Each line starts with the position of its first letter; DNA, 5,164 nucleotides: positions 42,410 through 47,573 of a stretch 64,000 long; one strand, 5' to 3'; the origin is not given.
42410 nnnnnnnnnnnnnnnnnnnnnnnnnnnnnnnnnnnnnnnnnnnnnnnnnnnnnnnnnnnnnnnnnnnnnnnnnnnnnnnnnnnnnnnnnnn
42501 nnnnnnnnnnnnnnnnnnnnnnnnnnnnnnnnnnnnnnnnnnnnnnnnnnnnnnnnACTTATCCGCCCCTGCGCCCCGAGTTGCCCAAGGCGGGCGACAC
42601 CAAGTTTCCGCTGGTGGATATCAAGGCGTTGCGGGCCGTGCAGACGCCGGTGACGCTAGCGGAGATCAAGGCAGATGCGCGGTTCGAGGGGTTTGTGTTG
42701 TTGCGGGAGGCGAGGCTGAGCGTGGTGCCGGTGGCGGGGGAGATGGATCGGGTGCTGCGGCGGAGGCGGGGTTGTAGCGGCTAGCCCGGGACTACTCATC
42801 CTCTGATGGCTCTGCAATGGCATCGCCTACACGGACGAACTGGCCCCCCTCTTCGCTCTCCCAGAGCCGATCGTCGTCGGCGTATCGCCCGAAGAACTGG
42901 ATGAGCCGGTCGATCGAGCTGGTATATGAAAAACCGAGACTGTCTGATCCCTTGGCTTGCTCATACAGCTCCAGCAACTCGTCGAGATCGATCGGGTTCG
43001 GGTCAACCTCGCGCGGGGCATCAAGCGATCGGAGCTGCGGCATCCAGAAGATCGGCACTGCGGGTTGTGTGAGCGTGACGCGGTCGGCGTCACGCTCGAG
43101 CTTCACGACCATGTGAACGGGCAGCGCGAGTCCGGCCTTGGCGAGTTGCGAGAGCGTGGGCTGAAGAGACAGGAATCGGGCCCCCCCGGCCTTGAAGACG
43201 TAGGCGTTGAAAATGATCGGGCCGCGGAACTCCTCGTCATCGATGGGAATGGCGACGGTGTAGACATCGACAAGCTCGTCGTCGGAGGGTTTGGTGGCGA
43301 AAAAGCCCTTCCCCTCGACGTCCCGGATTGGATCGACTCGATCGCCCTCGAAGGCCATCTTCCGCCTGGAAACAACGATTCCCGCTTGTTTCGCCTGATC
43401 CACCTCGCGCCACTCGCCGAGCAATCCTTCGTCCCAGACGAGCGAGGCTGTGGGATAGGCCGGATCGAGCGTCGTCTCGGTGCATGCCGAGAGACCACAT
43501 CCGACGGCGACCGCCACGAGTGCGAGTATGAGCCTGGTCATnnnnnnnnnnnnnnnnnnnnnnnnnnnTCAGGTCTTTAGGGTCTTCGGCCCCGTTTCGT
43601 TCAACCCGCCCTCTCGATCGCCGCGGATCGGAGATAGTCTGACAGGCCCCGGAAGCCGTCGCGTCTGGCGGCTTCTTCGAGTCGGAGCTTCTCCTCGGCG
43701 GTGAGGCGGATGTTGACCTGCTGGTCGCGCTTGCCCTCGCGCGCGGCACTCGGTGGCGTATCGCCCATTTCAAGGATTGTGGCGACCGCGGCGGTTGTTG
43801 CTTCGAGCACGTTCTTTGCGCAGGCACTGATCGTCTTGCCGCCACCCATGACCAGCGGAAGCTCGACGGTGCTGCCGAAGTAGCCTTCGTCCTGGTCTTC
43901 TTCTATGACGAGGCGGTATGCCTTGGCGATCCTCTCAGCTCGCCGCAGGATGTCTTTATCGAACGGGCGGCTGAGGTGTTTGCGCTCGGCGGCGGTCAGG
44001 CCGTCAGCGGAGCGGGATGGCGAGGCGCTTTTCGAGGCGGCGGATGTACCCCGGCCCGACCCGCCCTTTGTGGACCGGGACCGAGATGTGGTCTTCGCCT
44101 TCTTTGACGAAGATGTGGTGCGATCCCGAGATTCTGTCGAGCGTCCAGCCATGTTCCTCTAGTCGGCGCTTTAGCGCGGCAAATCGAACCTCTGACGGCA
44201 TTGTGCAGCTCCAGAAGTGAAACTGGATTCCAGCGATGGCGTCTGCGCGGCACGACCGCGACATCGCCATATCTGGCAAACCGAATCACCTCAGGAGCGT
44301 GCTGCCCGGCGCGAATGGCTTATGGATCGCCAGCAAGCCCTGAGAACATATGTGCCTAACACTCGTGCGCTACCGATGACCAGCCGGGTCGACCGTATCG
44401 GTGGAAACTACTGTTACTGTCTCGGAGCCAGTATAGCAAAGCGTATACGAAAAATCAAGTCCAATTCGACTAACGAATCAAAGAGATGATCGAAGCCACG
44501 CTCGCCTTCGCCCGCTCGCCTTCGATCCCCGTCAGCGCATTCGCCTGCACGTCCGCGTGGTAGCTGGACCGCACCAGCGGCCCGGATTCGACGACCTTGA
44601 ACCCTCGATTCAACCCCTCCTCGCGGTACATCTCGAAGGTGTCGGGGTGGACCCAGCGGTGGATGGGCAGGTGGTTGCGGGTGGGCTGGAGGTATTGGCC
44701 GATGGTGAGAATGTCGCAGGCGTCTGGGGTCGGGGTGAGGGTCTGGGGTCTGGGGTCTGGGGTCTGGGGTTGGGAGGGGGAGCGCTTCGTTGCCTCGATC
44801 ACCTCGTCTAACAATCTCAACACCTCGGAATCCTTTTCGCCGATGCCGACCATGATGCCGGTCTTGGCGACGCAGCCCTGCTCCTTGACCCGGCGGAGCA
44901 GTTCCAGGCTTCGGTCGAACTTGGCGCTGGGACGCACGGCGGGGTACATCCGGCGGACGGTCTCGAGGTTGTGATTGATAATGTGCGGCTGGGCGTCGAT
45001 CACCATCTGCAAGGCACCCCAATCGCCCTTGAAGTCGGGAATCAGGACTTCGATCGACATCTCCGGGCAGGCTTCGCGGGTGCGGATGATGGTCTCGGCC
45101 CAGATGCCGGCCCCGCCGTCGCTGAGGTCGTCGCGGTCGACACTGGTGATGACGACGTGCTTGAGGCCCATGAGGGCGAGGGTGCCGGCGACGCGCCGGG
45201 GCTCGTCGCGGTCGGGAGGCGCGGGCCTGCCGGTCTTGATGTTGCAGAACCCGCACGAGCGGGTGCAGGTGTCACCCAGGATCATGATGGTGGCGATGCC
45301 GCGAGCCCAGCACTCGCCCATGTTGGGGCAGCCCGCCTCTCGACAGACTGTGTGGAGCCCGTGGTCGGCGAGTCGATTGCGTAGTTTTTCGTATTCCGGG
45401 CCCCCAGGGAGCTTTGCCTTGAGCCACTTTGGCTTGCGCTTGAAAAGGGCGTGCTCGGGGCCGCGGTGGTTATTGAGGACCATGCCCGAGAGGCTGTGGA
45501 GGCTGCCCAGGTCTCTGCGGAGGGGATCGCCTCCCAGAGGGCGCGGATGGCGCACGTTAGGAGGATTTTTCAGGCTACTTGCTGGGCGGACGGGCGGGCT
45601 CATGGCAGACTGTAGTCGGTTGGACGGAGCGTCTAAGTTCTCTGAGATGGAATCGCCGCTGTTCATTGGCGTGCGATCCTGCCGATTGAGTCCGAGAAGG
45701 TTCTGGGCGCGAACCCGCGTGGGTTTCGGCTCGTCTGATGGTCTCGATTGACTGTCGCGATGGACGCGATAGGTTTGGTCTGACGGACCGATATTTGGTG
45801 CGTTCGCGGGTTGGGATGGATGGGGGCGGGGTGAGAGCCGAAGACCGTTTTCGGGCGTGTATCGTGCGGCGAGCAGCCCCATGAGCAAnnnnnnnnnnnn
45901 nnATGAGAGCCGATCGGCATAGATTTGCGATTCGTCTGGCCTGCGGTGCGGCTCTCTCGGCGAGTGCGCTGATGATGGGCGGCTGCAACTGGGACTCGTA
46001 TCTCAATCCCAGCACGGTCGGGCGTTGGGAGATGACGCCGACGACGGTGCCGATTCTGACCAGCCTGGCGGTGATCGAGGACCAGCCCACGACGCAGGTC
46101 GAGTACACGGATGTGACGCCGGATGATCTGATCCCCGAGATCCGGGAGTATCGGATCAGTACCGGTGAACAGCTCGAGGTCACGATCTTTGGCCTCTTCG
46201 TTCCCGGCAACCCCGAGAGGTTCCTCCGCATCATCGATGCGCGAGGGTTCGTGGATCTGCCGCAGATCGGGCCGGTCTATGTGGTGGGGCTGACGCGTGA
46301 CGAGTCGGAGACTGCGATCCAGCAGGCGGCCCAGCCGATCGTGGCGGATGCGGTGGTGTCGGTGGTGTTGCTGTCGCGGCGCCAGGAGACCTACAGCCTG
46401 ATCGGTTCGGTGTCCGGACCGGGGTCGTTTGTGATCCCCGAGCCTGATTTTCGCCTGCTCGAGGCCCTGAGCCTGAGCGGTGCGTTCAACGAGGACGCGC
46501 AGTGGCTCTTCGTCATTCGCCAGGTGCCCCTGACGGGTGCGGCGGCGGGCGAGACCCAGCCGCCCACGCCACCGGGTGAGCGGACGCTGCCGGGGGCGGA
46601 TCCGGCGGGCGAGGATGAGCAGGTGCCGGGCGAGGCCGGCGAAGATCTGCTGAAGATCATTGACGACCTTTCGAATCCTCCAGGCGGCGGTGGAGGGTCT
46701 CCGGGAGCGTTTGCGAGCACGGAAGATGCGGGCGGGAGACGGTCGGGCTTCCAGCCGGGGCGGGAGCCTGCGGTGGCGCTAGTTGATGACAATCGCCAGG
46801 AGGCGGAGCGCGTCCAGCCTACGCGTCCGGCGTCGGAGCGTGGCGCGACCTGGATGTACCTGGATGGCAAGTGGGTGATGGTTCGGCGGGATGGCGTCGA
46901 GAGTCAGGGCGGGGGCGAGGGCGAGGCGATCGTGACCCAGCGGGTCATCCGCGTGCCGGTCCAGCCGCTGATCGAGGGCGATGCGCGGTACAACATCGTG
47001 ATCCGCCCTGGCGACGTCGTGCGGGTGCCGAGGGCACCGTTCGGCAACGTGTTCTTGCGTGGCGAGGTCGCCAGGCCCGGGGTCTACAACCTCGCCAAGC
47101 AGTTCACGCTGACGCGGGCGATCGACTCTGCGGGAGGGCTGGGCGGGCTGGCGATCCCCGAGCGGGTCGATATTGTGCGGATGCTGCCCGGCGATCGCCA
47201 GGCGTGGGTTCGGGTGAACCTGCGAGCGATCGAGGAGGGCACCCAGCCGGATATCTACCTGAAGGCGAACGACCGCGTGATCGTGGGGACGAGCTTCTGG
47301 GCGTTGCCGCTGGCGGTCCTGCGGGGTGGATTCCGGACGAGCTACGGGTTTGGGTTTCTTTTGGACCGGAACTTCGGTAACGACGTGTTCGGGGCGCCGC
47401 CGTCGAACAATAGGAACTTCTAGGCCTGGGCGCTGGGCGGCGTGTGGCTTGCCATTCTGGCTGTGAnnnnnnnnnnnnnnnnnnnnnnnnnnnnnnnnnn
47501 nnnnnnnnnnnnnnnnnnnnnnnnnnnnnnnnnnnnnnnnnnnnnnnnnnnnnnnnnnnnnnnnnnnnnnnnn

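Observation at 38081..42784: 4.3-kb dockerin-protein cassette inserted at the 3' end of the EVE gene, flanked by ~200-bp diverged direct repeats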

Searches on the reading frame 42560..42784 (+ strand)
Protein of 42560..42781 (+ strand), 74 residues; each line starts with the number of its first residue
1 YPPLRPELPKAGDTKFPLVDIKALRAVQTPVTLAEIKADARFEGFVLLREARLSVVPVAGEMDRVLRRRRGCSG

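Call 6: search_protein_families(library=pfam, proteins=[window:42581-42784:+], max_evalue=0.01)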
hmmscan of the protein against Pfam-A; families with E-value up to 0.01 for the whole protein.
window:42581-42784:+ (67 aa): 1 family
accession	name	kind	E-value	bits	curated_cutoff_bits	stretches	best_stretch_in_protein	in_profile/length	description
PF01878.24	EVE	-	3.6e-08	34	23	1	6-54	89-137/145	EVE domain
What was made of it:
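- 42572..42771 (+): Right copy of the repeat: an orphaned native 3' end of EVE. Homology runs from 42560, the ancestral stop TAG is at 42775-42777, and a 1-nt deletion lies near 42766. Pfam EVE profile 89-137 only (call 6).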

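Call 21: find_homologous_proteins(query=window:42560-42781:+, max_evalue=0.001)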
Query window:42560-42781:+ (74 aa): 16 proteins with E <= 0.001 among 21 candidates.
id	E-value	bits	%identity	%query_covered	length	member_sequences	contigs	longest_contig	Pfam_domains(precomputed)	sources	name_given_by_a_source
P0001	1.3e-6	46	55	69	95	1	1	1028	PF01878.25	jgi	jgi:predicted RNA-binding protein with PUA-like domain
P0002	6.8e-6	44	44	89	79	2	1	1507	PF01878.25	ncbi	-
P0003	8.0e-6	44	56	68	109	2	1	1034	PF01878.25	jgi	jgi:predicted RNA-binding protein with PUA-like domain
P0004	1.3e-5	43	54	68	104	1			PF01878.25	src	-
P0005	1.4e-5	43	49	74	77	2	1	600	PF01878.25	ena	-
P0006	1.9e-5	43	48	80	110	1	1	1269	PF01878.25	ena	-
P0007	2.7e-5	42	52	68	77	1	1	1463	PF01878.25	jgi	jgi:predicted RNA-binding protein with PUA-like domain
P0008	3.2e-5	42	52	68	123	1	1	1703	PF01878.25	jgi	jgi:predicted RNA-binding protein with PUA-like domain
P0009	3.5e-5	42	57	59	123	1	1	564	PF01878.25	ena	-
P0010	5.1e-5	41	48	85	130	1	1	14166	PF01878.25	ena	-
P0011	5.9e-5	41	45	89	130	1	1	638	PF01878.25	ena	-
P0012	4.3e-4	38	50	68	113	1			PF01878.25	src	-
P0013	5.2e-4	38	48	76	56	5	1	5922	PF01878.25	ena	-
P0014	6.4e-4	38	52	68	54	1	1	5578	PF01878.25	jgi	jgi:predicted RNA-binding protein with PUA-like domain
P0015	8.2e-4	37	60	57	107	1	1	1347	PF01878.25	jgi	jgi:predicted RNA-binding protein with PUA-like domain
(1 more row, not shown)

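Call 55: find_encoding_contigs(protein=P0013, flank=6000, max_places=5)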
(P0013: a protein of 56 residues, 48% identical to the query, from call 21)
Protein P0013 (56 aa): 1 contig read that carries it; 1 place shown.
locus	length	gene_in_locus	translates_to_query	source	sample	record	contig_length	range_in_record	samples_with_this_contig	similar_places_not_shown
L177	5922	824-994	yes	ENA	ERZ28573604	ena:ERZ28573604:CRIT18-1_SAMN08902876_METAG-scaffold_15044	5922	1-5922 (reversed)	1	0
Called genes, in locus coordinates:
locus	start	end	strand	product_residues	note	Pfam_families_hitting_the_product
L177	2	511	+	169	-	?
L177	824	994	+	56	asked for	PF01878:EVE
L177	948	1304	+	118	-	-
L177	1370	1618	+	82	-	-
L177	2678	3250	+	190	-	PF02525:Flavodoxin_2 (faint), PF03358:FMN_red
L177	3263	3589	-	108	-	PF07978:NIPSNAP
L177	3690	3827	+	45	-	-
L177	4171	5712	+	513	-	PF00496:SBP_bac_5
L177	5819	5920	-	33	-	?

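Call 57: search_protein_families(library=pfam, proteins=[L177:2-511:+, L177:948-1304:+, L177:1370-1618:+, L177:2678-3250:+, L177:4171-5712:+], max_evalue=0.01)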
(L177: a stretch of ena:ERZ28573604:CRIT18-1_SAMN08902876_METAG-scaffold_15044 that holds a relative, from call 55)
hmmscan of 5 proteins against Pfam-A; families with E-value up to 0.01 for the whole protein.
L177:2-511:+ (169 aa): 0 families

L177:948-1304:+ (118 aa): 0 families

L177:1370-1618:+ (82 aa): 0 families

L177:2678-3250:+ (190 aa): 3 families
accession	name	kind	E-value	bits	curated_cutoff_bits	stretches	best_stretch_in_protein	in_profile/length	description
PF03358.20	FMN_red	-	1.1e-27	96.9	24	1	3-146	2-150/152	NADPH-dependent FMN reductase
PF02525.22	Flavodoxin_2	-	2.6e-05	24.5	27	1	3-138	2-171/198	Flavodoxin-like fold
PF12724.12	Flavodoxin_5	-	0.0039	18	27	1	64-116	37-88/145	Flavodoxin domain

L177:4171-5712:+ (513 aa): 1 family
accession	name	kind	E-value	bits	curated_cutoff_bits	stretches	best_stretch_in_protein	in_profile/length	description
PF00496.27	SBP_bac_5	-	1.8e-73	248.2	32.4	1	78-426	3-362/368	Bacterial extracellular solute-binding proteins, family 5 Middle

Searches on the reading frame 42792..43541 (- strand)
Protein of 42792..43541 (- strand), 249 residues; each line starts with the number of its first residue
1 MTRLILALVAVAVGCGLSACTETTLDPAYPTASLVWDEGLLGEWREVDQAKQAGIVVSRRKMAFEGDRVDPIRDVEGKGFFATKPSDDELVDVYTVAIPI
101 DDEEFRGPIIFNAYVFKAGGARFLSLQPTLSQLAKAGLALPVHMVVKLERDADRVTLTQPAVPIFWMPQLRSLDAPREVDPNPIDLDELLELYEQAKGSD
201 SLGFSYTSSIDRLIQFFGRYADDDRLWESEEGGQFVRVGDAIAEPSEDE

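Call 6: search_protein_families(library=pfam, proteins=[window:42792-43541:-], max_evalue=0.01)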
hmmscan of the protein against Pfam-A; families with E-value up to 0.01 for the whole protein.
window:42792-43541:- (249 aa): 0 families

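Call 15: find_encoding_contigs(protein=window:42792-43541:-, flank=10000, max_places=10)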
Protein window:42792-43541:- (249 aa): no gene with exactly this product is on record in the collection.

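Call 19: search_protein_families(library=ncbifam, proteins=[window:42792-43541:-], max_evalue=0.001)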
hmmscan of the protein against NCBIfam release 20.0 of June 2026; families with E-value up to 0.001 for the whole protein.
window:42792-43541:- (249 aa): 0 families

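Call 28: find_homologous_proteins(query=window:42795-43541:-, max_evalue=0.001)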
Query window:42795-43541:- (249 aa): 5 proteins with E <= 0.001 among 5182 candidates.
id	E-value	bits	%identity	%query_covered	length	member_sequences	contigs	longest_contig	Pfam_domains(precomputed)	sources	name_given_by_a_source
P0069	2.6e-161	553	100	100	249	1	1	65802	-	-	-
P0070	5.6e-127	440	80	100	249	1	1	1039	-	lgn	-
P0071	5.1e-124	431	79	100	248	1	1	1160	-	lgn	-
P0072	3.0e-96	340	65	96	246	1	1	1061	-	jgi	-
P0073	2.3e-68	248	53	91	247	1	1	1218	-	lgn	-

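Call 29: find_encoding_contigs(protein=P0070, flank=10000, max_places=4)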
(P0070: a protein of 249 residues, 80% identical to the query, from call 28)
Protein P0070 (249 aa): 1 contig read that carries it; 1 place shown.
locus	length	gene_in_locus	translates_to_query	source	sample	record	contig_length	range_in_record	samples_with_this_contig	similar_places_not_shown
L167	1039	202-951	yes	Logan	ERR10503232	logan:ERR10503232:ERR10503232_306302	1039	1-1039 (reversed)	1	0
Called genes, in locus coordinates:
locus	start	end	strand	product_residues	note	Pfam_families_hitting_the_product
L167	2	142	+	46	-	?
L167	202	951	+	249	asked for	-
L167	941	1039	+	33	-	?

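Call 30: find_encoding_contigs(protein=P0071, flank=10000, max_places=4)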
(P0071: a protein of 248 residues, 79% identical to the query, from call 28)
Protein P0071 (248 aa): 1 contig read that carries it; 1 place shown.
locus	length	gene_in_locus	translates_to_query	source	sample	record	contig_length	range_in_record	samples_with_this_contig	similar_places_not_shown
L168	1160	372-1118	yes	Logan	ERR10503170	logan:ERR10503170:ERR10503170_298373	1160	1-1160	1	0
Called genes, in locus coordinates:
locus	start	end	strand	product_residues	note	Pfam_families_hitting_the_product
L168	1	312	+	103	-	?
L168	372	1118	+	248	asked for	-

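Call 31: find_encoding_contigs(protein=P0072, flank=10000, max_places=4)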
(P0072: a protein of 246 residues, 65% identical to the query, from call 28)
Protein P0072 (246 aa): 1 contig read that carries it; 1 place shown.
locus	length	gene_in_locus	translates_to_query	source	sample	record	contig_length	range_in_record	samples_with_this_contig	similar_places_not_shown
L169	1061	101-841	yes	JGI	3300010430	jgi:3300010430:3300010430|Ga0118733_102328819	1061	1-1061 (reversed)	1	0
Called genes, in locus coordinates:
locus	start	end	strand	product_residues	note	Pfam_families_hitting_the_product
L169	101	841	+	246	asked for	-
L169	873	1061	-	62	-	?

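Call 32: find_encoding_contigs(protein=P0073, flank=10000, max_places=4)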
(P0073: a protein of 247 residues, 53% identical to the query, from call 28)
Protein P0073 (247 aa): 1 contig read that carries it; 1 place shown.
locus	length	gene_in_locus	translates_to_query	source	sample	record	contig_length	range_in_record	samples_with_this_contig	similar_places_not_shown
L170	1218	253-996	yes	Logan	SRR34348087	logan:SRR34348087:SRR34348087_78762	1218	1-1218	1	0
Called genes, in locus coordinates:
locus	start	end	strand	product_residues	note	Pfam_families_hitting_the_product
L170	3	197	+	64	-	?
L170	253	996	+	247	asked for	-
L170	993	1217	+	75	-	?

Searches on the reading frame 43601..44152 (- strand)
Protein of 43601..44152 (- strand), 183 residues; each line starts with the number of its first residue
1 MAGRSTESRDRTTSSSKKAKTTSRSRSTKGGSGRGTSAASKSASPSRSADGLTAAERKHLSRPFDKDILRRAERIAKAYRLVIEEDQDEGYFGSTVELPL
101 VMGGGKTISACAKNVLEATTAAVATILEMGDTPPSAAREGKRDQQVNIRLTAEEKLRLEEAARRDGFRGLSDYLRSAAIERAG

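Call 6: search_protein_families(library=pfam, proteins=[window:43601-44152:-], max_evalue=0.01)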
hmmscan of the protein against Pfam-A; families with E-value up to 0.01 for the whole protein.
window:43601-44152:- (183 aa): 1 family
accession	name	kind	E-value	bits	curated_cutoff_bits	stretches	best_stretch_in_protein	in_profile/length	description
PF21983.2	NikA-like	-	6.2e-08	33.1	27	1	141-181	2-41/72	Mobilization protein NikA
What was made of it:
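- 43601..44279 (-): hicB-like antitoxin (ORF 43601-44152, start uncertain) and hicA toxin (44004-44279). The hicB-like ORF has only a ribbon-helix-helix (NikA-like) hit (call 6).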

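Call 19: search_protein_families(library=ncbifam, proteins=[window:43601-44152:-], max_evalue=0.001)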
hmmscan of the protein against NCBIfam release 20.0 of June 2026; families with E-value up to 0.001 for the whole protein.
window:43601-44152:- (183 aa): 0 families

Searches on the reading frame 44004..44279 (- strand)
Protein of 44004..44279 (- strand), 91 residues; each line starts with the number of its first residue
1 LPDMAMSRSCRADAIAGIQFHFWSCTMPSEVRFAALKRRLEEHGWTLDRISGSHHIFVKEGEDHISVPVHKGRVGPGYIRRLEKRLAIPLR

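Call 18: search_protein_families(library=pfam, proteins=[window:44004-44279:-], max_evalue=0.001)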
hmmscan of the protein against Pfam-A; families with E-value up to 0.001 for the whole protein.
window:44004-44279:- (91 aa): 1 family
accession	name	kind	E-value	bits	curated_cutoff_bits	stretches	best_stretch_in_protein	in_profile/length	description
PF07927.17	HicA_toxin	-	2.3e-12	47.3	27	1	36-85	4-55/58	HicA toxin of bacterial toxin-antitoxin,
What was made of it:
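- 43601..44279 (-): HicA_toxin PF07927 at 47 bits (call 18).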

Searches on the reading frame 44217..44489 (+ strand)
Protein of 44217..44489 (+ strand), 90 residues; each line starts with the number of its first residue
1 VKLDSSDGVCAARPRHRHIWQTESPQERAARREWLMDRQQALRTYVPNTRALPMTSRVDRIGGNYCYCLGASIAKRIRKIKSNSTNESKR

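Call 6: search_protein_families(library=pfam, proteins=[window:44217-44489:+], max_evalue=0.01)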
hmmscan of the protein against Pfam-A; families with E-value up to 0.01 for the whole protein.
window:44217-44489:+ (90 aa): 1 family
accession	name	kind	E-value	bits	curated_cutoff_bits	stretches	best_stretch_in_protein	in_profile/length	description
PF07978.19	NIPSNAP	-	0.0015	19.1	22.3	1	15-59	48-91/102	NIPSNAP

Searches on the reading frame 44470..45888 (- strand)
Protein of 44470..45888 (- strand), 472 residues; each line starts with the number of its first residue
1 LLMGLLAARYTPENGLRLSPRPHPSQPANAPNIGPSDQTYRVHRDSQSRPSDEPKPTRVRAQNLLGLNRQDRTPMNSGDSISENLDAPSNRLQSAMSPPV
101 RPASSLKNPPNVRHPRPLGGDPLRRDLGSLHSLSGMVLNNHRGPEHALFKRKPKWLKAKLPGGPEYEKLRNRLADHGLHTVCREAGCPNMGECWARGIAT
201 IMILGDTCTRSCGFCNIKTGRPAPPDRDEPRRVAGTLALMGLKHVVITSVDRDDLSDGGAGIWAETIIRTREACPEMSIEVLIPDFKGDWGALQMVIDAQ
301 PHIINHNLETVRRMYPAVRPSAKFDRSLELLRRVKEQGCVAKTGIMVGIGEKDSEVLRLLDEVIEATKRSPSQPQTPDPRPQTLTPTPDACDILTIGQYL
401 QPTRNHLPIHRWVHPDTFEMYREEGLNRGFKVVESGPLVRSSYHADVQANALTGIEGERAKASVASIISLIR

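Call 18: search_protein_families(library=pfam, proteins=[window:44470-45888:-], max_evalue=0.001)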
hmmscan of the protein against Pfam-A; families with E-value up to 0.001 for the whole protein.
window:44470-45888:- (472 aa): 2 families
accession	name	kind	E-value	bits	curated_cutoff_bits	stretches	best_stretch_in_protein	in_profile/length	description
PF04055.27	Radical_SAM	-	3.9e-18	66.6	29.5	1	202-362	1-165/166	Radical SAM superfamily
PF16881.10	LIAS_N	-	6e-09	36.7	27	1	150-187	59-96/96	N-terminal domain of lipoyl synthase of Radical_SAM family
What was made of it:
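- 44470..45888 (-): lipA (lipoyl synthase), the conserved right-hand anchor of the variable interval. Radical_SAM and LIAS_N hits (call 18).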

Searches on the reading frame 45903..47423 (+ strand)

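Call 18: search_protein_families(library=pfam, proteins=[window:45903-47423:+], max_evalue=0.001)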
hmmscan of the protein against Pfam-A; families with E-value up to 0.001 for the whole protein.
window:45903-47423:+ (506 aa): 3 families
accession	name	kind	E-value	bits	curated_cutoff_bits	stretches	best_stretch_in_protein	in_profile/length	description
PF02563.21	Poly_export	-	1.6e-11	44.7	28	1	81-156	5-76/77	Polysaccharide biosynthesis/export protein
PF22461.2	SLBB_2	-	4.9e-11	43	27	1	383-461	3-79/79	SLBB domain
PF10531.15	SLBB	-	1.6e-10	41.1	27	1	383-435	2-53/55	SLBB domain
